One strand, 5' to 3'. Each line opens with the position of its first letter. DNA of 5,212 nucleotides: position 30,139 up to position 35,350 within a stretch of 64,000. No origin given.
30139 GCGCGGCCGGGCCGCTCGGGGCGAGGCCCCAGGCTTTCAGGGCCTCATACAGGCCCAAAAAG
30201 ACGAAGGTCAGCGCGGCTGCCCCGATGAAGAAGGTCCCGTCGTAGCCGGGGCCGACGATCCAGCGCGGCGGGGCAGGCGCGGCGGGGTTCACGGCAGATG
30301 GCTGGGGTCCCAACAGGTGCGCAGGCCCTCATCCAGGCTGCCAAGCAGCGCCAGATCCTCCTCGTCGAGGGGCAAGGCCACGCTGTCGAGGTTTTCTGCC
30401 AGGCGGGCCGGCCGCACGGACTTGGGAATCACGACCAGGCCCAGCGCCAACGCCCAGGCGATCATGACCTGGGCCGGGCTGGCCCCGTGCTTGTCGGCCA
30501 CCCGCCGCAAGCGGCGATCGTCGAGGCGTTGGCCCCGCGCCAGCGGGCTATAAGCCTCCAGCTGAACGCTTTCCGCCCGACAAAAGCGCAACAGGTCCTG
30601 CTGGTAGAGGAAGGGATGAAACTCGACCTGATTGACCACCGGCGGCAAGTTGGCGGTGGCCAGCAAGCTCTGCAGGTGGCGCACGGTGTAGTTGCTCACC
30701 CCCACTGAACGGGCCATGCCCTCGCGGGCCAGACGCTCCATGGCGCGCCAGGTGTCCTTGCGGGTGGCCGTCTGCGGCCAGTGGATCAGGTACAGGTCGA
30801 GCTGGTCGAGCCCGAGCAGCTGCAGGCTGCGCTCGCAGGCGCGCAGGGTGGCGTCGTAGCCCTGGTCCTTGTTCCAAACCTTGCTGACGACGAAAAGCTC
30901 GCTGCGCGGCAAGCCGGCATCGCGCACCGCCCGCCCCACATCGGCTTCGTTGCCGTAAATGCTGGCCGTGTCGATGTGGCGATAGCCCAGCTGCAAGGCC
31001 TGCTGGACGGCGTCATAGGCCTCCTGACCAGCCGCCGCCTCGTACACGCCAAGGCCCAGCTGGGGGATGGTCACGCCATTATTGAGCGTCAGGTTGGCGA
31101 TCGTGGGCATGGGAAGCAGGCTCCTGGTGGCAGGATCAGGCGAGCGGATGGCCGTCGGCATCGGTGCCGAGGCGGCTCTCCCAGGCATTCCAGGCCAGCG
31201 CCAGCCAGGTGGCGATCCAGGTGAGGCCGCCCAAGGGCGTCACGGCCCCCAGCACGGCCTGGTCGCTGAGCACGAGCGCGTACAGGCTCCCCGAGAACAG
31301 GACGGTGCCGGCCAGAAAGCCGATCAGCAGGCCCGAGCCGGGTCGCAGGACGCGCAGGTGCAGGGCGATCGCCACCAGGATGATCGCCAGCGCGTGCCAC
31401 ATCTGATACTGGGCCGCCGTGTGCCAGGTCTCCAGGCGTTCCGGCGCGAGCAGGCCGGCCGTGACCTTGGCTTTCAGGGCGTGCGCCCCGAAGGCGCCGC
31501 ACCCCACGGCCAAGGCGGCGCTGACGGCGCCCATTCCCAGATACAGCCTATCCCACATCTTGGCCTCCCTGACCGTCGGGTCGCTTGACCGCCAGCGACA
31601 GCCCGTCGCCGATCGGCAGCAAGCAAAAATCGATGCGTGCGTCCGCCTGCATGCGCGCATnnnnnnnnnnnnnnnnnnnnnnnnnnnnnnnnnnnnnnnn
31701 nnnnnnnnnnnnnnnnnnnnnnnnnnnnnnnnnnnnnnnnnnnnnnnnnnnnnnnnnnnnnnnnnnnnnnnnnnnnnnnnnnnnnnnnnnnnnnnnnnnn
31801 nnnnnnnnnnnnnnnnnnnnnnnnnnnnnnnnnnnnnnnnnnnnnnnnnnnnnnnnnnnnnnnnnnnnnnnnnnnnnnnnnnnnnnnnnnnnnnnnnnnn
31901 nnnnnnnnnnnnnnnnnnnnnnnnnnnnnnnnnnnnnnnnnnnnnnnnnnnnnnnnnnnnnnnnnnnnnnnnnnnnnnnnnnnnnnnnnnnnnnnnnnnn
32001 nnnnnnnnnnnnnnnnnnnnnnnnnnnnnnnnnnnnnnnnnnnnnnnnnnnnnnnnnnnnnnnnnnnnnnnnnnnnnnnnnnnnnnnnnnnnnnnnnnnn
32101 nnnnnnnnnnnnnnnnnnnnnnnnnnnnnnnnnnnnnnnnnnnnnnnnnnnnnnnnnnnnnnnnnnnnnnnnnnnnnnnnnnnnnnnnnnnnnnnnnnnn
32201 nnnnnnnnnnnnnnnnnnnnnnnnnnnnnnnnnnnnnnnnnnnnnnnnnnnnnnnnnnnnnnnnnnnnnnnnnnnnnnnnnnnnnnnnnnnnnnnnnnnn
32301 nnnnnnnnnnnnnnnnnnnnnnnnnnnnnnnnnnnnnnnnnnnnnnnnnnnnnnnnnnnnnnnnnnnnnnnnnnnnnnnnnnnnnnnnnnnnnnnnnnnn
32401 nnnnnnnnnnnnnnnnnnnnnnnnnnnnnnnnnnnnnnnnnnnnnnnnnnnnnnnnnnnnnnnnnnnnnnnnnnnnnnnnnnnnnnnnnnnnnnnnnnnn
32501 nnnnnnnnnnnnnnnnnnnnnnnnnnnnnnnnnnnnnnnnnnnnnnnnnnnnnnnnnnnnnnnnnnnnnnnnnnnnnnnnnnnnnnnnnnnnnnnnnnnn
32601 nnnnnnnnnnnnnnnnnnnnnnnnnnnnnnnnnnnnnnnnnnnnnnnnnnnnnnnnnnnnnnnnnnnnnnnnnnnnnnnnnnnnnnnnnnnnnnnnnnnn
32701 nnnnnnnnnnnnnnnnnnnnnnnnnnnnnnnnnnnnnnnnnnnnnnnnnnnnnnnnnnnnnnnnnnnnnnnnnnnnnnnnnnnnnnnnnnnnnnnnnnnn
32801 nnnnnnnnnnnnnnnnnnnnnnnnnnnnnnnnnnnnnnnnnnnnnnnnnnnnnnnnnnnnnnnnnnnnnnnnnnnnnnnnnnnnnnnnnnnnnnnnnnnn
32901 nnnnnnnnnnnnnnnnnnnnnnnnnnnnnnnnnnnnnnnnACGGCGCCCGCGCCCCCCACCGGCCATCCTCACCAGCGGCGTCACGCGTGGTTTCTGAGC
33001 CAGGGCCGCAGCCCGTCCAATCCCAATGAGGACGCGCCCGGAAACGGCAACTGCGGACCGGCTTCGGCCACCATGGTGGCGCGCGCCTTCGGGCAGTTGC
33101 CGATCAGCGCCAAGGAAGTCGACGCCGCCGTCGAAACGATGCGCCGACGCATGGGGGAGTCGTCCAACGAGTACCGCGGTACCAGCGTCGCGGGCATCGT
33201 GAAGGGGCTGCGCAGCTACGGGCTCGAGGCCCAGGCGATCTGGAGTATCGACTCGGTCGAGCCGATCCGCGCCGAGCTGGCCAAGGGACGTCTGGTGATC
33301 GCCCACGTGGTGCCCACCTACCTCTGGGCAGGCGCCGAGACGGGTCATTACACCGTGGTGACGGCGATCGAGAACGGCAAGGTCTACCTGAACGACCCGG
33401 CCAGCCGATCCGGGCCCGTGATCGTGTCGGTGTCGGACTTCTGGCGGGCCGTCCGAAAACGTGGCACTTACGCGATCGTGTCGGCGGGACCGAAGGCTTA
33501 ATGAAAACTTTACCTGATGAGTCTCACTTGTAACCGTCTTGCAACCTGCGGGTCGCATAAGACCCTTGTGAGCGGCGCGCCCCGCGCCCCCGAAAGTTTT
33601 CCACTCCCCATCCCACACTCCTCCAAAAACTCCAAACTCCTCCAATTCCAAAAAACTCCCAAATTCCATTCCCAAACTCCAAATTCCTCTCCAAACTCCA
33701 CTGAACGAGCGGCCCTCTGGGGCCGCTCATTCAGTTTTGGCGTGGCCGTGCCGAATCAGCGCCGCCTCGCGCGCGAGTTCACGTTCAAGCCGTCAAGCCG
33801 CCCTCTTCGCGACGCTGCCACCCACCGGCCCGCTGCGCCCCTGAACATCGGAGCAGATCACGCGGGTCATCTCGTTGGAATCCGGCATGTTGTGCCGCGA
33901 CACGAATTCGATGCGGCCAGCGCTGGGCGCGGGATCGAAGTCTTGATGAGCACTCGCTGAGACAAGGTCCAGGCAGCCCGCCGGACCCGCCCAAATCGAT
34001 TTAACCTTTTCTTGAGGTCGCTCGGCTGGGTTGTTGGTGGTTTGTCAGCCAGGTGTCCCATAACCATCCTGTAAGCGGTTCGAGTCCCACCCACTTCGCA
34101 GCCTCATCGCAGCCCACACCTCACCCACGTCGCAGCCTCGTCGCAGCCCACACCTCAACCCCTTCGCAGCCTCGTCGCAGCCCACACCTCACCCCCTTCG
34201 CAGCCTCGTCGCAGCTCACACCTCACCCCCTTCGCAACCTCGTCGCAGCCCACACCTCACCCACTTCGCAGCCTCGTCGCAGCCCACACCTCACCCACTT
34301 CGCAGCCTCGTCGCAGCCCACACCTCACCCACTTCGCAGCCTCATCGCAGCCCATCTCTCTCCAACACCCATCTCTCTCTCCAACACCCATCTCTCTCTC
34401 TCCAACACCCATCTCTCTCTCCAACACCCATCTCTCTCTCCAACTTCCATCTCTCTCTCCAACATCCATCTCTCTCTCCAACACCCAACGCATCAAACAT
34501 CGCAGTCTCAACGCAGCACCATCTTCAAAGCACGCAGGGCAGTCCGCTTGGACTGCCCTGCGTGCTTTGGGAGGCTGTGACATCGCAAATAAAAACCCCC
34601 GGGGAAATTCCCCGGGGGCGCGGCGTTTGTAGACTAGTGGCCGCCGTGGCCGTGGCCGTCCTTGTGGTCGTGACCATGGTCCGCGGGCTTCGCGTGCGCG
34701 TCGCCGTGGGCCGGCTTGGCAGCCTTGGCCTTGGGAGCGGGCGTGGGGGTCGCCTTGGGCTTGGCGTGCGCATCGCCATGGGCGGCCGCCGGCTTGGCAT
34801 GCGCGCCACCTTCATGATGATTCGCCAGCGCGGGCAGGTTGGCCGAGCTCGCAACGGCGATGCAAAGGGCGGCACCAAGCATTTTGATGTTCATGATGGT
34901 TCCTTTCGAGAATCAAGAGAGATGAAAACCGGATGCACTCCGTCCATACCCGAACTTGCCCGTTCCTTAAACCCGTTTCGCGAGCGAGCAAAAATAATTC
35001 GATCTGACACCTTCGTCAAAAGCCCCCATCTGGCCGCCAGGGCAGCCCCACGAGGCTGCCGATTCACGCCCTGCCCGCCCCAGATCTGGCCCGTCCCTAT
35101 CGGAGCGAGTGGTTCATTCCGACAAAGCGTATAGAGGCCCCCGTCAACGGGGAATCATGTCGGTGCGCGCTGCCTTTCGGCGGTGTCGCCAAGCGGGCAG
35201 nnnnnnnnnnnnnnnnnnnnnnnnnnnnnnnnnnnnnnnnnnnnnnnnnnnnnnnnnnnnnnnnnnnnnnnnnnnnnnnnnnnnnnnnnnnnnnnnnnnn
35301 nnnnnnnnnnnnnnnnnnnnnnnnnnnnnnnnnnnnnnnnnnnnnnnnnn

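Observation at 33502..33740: Low-GC CT-rich tract with about 12 ACUCC/CCUCC-type motifs ending in a strong intrinsic terminator: a candidate small RNA or structured 3' UTR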

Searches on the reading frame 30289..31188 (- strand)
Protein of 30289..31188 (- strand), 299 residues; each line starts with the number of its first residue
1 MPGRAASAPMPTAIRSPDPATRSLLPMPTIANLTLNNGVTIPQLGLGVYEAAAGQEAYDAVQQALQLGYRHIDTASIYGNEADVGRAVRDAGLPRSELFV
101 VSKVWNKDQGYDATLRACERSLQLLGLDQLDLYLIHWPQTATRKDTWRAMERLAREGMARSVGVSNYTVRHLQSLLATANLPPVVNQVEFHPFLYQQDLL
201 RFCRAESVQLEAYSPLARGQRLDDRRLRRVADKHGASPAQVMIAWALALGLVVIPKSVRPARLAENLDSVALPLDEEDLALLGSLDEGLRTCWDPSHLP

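Call 9: search_protein_families(library=pfam, proteins=[window:30289-31188:-], max_evalue=0.01)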
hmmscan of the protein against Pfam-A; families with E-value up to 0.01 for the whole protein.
window:30289-31188:- (299 aa): 1 family
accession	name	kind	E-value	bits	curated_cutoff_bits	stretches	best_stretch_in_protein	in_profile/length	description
PF00248.27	Aldo_ket_red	-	2.3e-57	194.7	24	1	51-286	15-290/291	Aldo/keto reductase family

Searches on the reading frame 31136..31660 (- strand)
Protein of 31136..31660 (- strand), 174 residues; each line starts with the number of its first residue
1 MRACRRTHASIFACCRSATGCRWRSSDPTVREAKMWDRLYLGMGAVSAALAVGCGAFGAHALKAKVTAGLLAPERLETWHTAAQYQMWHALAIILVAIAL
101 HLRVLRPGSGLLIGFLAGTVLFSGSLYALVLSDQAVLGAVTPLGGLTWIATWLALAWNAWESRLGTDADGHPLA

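Call 9: search_protein_families(library=pfam, proteins=[window:31136-31660:-], max_evalue=0.01)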
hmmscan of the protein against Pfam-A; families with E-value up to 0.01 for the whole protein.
window:31136-31660:- (174 aa): 1 family
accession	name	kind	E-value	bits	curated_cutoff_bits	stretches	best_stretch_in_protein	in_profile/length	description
PF04241.20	DUF423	-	2.1e-25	89.2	25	1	54-145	1-86/86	Protein of unknown function (DUF423)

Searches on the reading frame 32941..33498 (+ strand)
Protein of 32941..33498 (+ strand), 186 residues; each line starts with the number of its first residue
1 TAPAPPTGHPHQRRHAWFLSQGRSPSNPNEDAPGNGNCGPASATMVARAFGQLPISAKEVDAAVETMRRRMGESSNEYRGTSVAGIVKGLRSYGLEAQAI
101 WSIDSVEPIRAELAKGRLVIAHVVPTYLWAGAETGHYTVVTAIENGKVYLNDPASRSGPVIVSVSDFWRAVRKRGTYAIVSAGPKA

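Call 12: find_related_loci(query=window:32992-33498:+, collection=genome_contigs, flank=4000)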
Query window:32992-33498:+ (169 aa) in genome_contigs; peptide patterns used: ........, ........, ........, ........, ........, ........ (x = any residue, [..] = any of these).
600 stretches matched a pattern (row limit reached: there are more); 1 encode a relative of the query (tblastn E <= 1e-3); 1 distinct loci.
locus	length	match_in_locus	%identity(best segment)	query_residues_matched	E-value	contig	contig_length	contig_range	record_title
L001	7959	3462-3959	66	1-167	6e-77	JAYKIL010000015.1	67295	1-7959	MAG: Candidatus Sericytochromatia bacterium isolate 454980 NODE_7573470, whole genome shotgun sequence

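Call 51: find_related_loci(query=A1, collection=metagenome_contigs, flank=2500)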
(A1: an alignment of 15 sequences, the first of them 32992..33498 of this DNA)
Query A1 (169 aa) in metagenome_contigs; peptide patterns used: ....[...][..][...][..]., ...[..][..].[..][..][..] (x = any residue, [..] = any of these).
600 stretches matched a pattern (row limit reached: there are more); 138 encode a relative of the query (tblastn E <= 1e-3); the best 80 are kept; 80 distinct loci.
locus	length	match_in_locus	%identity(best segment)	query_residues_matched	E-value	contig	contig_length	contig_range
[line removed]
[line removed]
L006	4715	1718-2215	54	1-167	9e-52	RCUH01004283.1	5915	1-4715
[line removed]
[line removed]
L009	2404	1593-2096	51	1-167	9e-47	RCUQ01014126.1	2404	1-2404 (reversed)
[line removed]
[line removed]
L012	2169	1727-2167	50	1-146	1e-39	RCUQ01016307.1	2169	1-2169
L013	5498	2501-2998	54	1-167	1e-51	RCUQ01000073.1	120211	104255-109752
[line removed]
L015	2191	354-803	31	10-154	2e-18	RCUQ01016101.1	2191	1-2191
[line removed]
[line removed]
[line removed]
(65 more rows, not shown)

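Call 53: find_homologous_proteins(query=window:32941-33498:+, max_evalue=1e-20)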
Query window:32941-33498:+ (186 aa): 29 proteins with E <= 1e-20 among 195 candidates.
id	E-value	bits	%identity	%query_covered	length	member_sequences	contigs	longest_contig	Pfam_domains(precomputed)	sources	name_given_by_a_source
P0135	1.4e-84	301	100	76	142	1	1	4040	PF13529.14,PF03412.22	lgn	-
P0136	1.5e-64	236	57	96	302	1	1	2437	PF13529.14,PF03412.22,PF01471.24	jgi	jgi:peptidoglycan hydrolase-like protein with peptidoglycan-binding domain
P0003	8.6e-63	230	61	97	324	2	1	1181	PF13529.14,PF01471.24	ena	-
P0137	1.5e-62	229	57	96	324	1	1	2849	PF13529.14,PF03412.22,PF01471.24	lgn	-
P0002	3.7e-62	228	59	94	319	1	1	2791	PF11814.15,PF13529.14,PF03412.22,PF01471.24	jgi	jgi:hypothetical protein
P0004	6.0e-61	224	59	97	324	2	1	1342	PF13529.14,PF03412.22,PF01471.24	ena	-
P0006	7.6e-58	214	57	97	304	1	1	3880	PF13529.14,PF03412.22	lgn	-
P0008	1.2e-57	213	57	95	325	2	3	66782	PF13529.14,PF03412.22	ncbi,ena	-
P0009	1.1e-55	207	56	93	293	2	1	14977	PF13529.14,PF03412.22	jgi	-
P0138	2.3e-54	202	54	97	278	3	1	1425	PF11814.15,PF13529.14,PF03412.22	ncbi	ncbi:Peptidase C39 family protein [compost metagenome]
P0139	3.1e-54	202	60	89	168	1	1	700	PF13529.14,PF03412.22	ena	-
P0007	9.1e-53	197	56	98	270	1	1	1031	PF11814.15,PF13529.14,PF03412.22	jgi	jgi:hypothetical protein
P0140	9.9e-53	197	55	97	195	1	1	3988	PF13529.14,PF03412.22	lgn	-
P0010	6.7e-50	188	51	91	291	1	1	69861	PF13529.14,PF03412.22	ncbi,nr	ncbi:MAG: C39 family peptidase [Candidatus Sericytochromatia bacterium]|nr:C39 family peptidase [Can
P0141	5.1e-49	185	50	91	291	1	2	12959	PF13529.14,PF03412.22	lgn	-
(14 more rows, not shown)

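Call 54: find_encoding_contigs(protein=P0135, flank=5000, max_places=6)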
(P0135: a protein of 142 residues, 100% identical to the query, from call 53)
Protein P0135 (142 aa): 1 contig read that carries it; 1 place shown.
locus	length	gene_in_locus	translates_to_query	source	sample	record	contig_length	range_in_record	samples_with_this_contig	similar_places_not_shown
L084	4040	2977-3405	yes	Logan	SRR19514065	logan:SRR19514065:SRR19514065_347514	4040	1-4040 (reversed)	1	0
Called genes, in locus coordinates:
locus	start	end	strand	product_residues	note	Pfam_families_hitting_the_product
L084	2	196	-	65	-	?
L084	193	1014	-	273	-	PF00248:Aldo_ket_red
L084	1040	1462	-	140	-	PF04241:DUF423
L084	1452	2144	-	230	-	PF01596:Methyltransf_3, PF13578:Methyltransf_24, PF13649:Methyltransf_25 (weak)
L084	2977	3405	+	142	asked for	PF13529:Peptidase_C39_2, PF03412:Peptidase_C39 (weak)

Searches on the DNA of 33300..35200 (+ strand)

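Call 20: search_rna_families(source=window, start=33300, end=35200, threshold=evalue, max_evalue=10)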
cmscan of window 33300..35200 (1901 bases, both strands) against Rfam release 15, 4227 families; matches with E-value up to 10: 14.
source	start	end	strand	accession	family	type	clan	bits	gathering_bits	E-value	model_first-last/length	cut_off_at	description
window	33652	33876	-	RF02205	WT1-AS_3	Gene; lncRNA;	-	24.1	55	1.4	1-245/245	no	WT1 antisense RNA conserved region 3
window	34526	34569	-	RF00926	MIR1151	Gene; miRNA;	-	21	90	4.3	1-110/110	no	MIR1151 microRNA precursor family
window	34513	34621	+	RF00514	His_leader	Cis-reg; leader;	-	20.8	49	1.6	1-126/126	no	Histidine operon leader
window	34528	34567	-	RF00680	mir-224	Gene; miRNA;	-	18.9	70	2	1-81/81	no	mir-224 microRNA precursor family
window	34516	34574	-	RF00793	mir-497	Gene; miRNA;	-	18.8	62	1.7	1-85/85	no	mir-497 microRNA precursor family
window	34596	34617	+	RF01835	HIV_FS2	Cis-reg; frameshift_element;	-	18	44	1.9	6-40/45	no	ribosomal frameshift site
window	34530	34565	+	RF00750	mir-458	Gene; miRNA;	-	17.4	59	3.2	1-78/78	no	mir-458 microRNA precursor family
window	34521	34576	+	RF03666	MIR7724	Gene; miRNA;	-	17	100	2.4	1-169/169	no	MIR7724 microRNA precursor family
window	34589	34633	-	RF02837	anti-hemB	Gene; sRNA;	-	16.3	49.5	1.1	1-81/81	no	Burkholderia RNA 7 (anti-hemB)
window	34597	34618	-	RF01835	HIV_FS2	Cis-reg; frameshift_element;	-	15.9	44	7.2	6-40/45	no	ribosomal frameshift site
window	34518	34575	-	RF01043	MIR1023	Gene; miRNA;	-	15.8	90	3.4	1-165/165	no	MIR1023 microRNA precursor family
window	34588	34636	-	RF02399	NsiR1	Gene; sRNA;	-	15.7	39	6.5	1-60/60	no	Nitrogen stress-induced RNA 1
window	34799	34863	+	RF01841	veev_FSE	Cis-reg; frameshift_element;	-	15.7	55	9.9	1-71/71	no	venezuelan equine encephalitis virus ribosomal frameshift element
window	34595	34618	+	RF00030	RNase_MRP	Gene; ribozyme;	CL00002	8.8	50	9.4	1-266/266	no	RNase MRP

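Call 60: search_dna_similar(query=window:33502-34640:+, collection=plasmids, mode=distant, max_rows=10)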
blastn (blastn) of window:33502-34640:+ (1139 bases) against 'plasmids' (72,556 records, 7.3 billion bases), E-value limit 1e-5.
No match.

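Call 61: search_dna_similar(query=window:33502-34640:+, collection=phages, mode=distant, max_rows=10)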
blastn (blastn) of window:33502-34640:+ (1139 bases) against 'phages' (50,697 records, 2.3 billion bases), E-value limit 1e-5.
No match.

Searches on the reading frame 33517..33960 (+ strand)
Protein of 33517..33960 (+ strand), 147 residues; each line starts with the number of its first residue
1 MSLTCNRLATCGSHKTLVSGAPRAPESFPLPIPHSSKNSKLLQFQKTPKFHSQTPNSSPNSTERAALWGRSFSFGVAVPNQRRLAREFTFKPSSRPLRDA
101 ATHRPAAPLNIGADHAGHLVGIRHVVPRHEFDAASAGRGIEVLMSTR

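Call 26: find_encoding_contigs(protein=window:33517-33960:+, flank=6000, max_places=8)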
Protein window:33517-33960:+ (147 aa): no gene with exactly this product is on record in the collection.

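Call 71: search_protein_families(library=pfam, proteins=[window:33517-33960:+], max_evalue=1)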
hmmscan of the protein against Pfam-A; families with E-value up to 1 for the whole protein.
window:33517-33960:+ (147 aa): 0 families

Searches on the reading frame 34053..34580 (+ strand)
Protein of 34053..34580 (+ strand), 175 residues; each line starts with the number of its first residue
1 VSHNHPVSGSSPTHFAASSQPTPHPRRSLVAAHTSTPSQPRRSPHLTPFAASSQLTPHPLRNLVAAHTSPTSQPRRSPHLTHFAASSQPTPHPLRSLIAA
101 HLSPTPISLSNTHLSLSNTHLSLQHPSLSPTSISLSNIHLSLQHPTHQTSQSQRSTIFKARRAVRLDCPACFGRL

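Call 71: search_protein_families(library=pfam, proteins=[window:34053-34580:+], max_evalue=1)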
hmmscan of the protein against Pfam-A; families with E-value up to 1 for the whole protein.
window:34053-34580:+ (175 aa): 1 family
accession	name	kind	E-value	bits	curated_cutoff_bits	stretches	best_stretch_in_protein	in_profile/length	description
PF17059.10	MGTL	-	0.05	13.8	25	1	21-29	5-13/17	MgtA leader peptide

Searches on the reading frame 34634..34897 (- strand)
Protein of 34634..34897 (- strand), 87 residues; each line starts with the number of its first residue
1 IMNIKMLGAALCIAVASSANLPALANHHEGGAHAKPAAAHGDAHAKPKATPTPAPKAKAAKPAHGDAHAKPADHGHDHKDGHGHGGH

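Call 9: search_protein_families(library=pfam, proteins=[window:34634-34897:-], max_evalue=0.01)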
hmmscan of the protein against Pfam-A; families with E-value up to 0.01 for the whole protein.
window:34634-34897:- (87 aa): 0 families

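Call 21: find_encoding_contigs(protein=window:34634-34894:-, flank=6000, max_places=6)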
Protein window:34634-34894:- (86 aa): 1 contig read that carries it; 1 place shown.
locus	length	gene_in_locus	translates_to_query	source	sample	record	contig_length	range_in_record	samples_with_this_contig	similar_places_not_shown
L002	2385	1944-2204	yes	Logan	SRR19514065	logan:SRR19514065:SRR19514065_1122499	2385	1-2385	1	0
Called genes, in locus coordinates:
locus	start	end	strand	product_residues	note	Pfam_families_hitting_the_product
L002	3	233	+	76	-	?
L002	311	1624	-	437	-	-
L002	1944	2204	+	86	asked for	-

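Call 80: list_cluster_members(proteins=[window:34634-34894:-, P0135, window:35214-36527:+, L084:1452-2144:-, L084:1040-1462:-, L084:193-1014:-])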
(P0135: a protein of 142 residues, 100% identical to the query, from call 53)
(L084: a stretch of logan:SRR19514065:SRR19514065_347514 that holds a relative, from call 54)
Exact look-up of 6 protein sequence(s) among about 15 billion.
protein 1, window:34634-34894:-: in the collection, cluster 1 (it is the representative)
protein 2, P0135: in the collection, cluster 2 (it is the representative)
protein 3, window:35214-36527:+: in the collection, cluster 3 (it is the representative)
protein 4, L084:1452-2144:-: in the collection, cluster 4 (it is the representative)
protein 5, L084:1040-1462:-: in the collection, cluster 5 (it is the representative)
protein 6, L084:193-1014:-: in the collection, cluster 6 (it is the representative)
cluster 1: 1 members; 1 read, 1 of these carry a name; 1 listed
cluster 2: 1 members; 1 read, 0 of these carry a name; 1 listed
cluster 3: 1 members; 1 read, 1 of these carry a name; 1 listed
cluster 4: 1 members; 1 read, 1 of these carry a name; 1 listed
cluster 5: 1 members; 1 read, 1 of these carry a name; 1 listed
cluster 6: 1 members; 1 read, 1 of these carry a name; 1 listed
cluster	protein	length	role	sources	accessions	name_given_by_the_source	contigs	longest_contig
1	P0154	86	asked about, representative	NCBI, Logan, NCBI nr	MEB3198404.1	MAG: hypothetical protein VKP62_14485 [Candidatus Sericytochromatia bacterium] | hypothetical protein [Candidatus Sericytochromatia bacterium]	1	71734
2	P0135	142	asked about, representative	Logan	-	-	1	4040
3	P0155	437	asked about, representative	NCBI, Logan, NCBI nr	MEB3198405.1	MAG: hypothetical protein VKP62_14490 [Candidatus Sericytochromatia bacterium] | hypothetical protein [Candidatus Sericytochromatia bacterium]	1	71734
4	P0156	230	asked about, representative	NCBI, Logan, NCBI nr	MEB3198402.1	MAG: class I SAM-dependent methyltransferase [Candidatus Sericytochromatia bacterium] | class I SAM-dependent methyltransferase [Candidatus Sericytochromatia bacterium]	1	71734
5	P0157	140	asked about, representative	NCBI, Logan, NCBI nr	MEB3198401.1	MAG: DUF423 domain-containing protein [Candidatus Sericytochromatia bacterium] | DUF423 domain-containing protein [Candidatus Sericytochromatia bacterium]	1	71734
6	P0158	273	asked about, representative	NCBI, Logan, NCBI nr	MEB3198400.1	MAG: aldo/keto reductase [Candidatus Sericytochromatia bacterium] | aldo/keto reductase [Candidatus Sericytochromatia bacterium]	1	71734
